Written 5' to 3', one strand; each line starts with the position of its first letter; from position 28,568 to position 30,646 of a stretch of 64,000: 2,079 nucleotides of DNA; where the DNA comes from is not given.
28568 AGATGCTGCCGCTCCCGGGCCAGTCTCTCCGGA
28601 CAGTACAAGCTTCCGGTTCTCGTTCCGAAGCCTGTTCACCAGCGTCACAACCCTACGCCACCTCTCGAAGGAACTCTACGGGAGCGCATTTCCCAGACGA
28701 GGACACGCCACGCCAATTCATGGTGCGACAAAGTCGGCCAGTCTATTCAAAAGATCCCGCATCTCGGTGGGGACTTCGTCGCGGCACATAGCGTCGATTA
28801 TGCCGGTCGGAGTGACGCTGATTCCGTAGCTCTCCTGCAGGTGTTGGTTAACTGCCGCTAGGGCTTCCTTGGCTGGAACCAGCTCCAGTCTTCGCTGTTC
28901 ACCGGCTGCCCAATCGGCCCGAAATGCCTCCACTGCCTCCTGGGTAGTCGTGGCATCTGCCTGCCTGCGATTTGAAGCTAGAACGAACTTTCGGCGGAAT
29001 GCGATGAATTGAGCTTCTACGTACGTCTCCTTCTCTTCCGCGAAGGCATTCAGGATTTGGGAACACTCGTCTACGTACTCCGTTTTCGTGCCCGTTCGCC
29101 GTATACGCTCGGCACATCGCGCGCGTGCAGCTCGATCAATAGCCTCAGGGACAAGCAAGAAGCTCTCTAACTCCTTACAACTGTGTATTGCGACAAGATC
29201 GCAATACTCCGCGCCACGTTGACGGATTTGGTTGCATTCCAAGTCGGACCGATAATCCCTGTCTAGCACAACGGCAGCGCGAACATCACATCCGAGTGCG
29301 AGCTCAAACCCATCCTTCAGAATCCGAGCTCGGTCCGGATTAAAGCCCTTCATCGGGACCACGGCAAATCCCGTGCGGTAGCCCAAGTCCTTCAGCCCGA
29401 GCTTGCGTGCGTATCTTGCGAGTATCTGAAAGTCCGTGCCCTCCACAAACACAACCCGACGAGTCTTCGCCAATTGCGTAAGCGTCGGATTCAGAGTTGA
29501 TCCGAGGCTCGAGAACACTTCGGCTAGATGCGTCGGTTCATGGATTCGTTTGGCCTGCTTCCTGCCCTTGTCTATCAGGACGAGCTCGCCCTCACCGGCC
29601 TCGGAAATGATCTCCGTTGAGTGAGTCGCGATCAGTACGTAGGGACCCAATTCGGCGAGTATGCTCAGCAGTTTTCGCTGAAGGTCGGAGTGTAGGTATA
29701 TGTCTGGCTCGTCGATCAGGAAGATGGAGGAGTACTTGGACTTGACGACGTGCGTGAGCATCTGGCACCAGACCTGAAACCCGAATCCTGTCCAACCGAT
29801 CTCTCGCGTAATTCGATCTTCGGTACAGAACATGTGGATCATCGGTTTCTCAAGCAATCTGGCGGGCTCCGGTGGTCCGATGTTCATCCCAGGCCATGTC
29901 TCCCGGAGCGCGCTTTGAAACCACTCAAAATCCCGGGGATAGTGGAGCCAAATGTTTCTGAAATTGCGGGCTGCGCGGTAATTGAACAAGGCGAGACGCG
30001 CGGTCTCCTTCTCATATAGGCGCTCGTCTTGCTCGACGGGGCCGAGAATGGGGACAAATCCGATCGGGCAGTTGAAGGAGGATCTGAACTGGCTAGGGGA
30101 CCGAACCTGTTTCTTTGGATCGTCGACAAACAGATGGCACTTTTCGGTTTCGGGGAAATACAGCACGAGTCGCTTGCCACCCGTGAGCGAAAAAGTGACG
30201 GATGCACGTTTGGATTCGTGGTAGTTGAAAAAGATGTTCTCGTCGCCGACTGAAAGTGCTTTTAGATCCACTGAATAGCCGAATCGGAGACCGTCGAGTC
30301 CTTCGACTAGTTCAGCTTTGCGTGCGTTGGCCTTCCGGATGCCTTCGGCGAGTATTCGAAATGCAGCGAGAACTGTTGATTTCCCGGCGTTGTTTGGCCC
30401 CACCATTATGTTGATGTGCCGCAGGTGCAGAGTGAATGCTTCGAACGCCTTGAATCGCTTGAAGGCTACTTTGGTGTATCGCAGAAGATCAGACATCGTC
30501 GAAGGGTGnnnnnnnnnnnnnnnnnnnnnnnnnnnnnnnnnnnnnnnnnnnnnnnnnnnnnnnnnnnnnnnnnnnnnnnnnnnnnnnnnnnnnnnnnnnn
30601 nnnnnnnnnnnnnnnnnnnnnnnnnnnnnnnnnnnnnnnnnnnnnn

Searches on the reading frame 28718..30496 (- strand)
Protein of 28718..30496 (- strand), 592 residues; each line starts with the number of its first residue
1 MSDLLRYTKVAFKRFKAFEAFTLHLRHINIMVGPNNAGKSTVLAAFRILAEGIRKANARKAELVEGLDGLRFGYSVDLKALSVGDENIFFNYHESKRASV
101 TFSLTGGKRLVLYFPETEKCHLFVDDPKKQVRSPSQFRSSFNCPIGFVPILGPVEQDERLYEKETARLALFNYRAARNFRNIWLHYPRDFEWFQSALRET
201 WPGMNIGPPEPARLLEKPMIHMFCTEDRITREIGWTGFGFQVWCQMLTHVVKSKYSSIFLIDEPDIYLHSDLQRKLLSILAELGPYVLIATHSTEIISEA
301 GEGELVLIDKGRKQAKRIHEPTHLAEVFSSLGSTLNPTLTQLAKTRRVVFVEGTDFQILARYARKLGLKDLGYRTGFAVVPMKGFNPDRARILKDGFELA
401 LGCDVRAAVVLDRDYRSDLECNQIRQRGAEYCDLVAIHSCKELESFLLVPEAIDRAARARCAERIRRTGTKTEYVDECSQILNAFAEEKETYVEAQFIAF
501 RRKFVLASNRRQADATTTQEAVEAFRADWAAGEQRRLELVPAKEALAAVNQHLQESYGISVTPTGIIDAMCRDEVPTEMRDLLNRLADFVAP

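Call 6: search_protein_families(library=padloc, proteins=[window:28718-30496:-], max_evalue=0.001)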
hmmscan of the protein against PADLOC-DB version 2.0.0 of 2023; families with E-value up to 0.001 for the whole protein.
window:28718-30496:- (592 aa): 112 families (the best 25 are shown)
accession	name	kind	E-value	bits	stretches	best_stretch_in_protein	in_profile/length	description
PDLC03878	NsnB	-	1.2e-20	72.5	2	236-298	217-282/345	-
PDLC02358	Old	-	8.8e-19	65.7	2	7-52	4-49/578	Old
PDLC00096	GajA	-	4.7e-18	63.2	2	257-420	290-461/630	AAA ATPase domain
PDLC02980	AriA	-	5.2e-17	60.8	2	225-298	227-304/304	-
PDLC04135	mad3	-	6.1e-16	56.9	2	8-106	3-99/374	mads_3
PDLC02979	AriA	-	7.8e-16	56.8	2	9-103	5-81/373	-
PDLC00081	GajA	-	1.6e-15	54.9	2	250-359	276-386/574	AAA ATPase domain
PDLC00091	GajA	-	1.4e-14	51.8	2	252-359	293-405/627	AAA ATPase domain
PDLC00075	GajA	-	1.4e-14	51.5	1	255-386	268-396/536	AAA ATPase domain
PDLC00070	GajA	-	1.7e-14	51.4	2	254-434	289-469/596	AAA ATPase domain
PDLC00271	PtuA1|PtuA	-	1.9e-14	52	2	257-316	280-337/421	AAA ATPase domain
PDLC00067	GajA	-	1.9e-14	51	2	248-386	297-437/604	AAA ATPase domain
PDLC00069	GajA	-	2.7e-14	50.6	2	253-321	332-404/687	AAA ATPase domain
PDLC00071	GajA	-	2.8e-14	50.8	2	247-416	266-438/588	AAA ATPase domain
PDLC02981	AriAB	-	4.1e-14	50.2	2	254-361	329-447/694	-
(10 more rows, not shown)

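Call 7: search_protein_families(library=pfam, proteins=[window:28718-30496:-], max_evalue=0.001)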
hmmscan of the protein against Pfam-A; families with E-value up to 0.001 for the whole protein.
window:28718-30496:- (592 aa): 5 families
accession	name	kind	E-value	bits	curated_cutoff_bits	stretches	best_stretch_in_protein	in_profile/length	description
PF13304.12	AAA_21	-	2e-16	61.3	27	1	28-298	1-304/304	AAA domain, putative AbiEii toxin, Type IV TA system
PF13175.12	AAA_15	-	7.3e-15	55.9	32.1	2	12-80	8-55/374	AAA ATPase domain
PF13514.12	AAA_27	-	4.6e-05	23.6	22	1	6-57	2-57/206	AAA domain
PF02463.25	SMC_N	-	0.00011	22.2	40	0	10-47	5-45/220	RecF/RecN/SMC N terminal domain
PF13476.12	AAA_23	-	0.00015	22.9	27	1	12-107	4-84/201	AAA domain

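Call 13: search_protein_families(library=ncbifam, proteins=[window:28718-30496:-], max_evalue=0.001)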
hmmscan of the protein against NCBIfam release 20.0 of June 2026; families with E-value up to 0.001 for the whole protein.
window:28718-30496:- (592 aa): 8 families
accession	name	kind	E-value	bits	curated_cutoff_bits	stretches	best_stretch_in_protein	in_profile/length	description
NF041760.1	PtuA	equivalog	1e-08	34.5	500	1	258-323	379-446/524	retron Ec78 anti-phage system effector ATPase PtuA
NF047739.1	antiphage_MADS3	equivalog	8.5e-08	31.8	420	1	8-61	3-56/427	methylation-associated defense system AAA family ATPase MAD3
NF038234.1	retron_eff_Eco8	equivalog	1.3e-07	30.7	250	0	9-47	5-44/679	retron Eco8 family effector endonuclease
TIGR00611.2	recf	equivalog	1e-05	24.9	172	1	9-63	3-58/339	DNA replication/repair protein RecF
NF000355.4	ribo_prot_ABC_F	equivalog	0.00016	20.7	380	0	222-299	416-491/499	ribosomal protection-like ABC-F family protein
TIGR03864.1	PQQ_ABC_ATP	hypoth_equivalog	0.00038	20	302.25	0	16-46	15-47/236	ABC transporter, ATP-binding subunit, PQQ-dependent alcohol dehydrogenase system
NF008409.0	PRK11231.1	equivalog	0.00086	18.7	375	0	23-49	25-51/255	Fe(3+) dicitrate ABC transporter ATP-binding protein FecE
TIGR03873.1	F420-0_ABC_ATP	hypoth_equivalog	0.00092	18.5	372.4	0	256-315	156-217/256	putative F420-0 ABC transporter ATP-binding protein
